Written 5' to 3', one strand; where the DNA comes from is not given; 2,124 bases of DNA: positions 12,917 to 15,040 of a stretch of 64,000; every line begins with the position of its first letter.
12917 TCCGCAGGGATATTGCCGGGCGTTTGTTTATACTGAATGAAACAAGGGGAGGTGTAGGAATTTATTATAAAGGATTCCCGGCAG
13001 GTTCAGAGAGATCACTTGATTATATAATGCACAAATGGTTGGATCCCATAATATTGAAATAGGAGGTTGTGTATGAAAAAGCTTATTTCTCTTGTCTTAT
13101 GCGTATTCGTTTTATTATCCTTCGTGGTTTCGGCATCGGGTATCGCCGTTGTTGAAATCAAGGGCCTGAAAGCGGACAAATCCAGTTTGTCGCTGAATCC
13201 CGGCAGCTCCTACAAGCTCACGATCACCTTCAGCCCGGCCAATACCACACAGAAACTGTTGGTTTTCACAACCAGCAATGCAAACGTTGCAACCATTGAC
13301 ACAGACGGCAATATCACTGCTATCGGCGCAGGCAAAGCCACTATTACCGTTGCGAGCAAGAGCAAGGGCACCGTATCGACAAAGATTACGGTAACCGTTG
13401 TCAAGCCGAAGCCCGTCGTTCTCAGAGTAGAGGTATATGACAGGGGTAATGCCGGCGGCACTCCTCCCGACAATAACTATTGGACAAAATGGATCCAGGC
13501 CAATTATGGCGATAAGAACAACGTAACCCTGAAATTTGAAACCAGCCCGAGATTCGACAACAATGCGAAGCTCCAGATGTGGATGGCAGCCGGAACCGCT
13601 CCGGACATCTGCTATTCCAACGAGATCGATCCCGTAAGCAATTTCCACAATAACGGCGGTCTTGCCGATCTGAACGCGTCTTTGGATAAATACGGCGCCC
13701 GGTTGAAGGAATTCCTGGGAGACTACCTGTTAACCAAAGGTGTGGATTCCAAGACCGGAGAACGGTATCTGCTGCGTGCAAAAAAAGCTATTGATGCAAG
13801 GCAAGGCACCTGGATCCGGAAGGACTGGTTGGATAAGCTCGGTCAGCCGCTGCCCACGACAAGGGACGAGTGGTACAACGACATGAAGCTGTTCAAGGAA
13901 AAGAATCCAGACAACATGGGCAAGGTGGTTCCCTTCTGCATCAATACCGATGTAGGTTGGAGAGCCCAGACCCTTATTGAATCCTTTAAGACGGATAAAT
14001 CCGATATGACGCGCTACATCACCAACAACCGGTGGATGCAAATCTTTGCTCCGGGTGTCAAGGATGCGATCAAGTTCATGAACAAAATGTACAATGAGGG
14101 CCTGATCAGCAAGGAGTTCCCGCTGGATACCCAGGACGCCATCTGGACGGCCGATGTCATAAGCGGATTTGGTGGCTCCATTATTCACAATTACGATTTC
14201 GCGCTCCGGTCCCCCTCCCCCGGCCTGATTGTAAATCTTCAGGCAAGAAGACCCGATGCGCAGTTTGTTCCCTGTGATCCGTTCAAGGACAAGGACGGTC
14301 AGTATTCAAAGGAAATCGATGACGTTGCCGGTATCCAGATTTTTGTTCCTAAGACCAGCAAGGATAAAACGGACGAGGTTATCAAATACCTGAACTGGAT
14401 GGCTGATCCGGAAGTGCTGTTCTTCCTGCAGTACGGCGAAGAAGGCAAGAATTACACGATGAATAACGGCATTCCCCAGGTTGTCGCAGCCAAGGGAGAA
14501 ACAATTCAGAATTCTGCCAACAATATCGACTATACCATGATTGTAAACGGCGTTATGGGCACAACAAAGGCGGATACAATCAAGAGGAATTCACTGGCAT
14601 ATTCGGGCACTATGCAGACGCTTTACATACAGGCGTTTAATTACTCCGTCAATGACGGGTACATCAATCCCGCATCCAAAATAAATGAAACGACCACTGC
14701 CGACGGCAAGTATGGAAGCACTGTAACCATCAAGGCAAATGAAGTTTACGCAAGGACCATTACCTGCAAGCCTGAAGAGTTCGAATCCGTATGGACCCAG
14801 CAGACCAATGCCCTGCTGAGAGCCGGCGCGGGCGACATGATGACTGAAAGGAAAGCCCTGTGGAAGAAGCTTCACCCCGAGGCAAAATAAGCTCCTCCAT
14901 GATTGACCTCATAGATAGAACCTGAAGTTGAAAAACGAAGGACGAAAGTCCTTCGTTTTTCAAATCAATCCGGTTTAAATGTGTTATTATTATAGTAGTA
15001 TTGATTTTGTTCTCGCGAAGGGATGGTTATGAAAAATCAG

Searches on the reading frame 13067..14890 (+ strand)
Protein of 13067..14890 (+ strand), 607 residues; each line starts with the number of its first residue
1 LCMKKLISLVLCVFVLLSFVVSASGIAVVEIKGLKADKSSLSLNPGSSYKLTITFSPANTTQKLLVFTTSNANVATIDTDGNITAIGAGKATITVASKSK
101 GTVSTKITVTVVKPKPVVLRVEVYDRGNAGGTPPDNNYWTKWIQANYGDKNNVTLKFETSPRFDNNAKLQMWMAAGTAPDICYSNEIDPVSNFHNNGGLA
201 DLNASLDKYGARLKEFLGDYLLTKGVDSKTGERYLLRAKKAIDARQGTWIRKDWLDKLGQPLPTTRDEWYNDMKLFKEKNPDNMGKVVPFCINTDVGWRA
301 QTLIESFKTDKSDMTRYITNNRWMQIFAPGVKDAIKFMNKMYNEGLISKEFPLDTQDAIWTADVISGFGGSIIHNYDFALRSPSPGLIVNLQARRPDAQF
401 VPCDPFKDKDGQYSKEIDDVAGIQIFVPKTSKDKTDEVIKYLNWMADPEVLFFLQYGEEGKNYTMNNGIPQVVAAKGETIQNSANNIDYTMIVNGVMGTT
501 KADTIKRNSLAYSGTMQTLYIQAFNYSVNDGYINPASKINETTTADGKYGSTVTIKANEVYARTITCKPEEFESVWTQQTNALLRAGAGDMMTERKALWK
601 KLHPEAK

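Call 6: search_protein_families(library=pfam, proteins=[window:13067-14890:+], max_evalue=0.001)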
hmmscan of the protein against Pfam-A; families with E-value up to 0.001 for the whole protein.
window:13067-14890:+ (607 aa): 1 family
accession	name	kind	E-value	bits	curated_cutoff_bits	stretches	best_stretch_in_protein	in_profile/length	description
PF02368.24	Big_2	-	4.8e-11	42.9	22.8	1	37-107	8-77/79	Bacterial Ig-like domain (group 2)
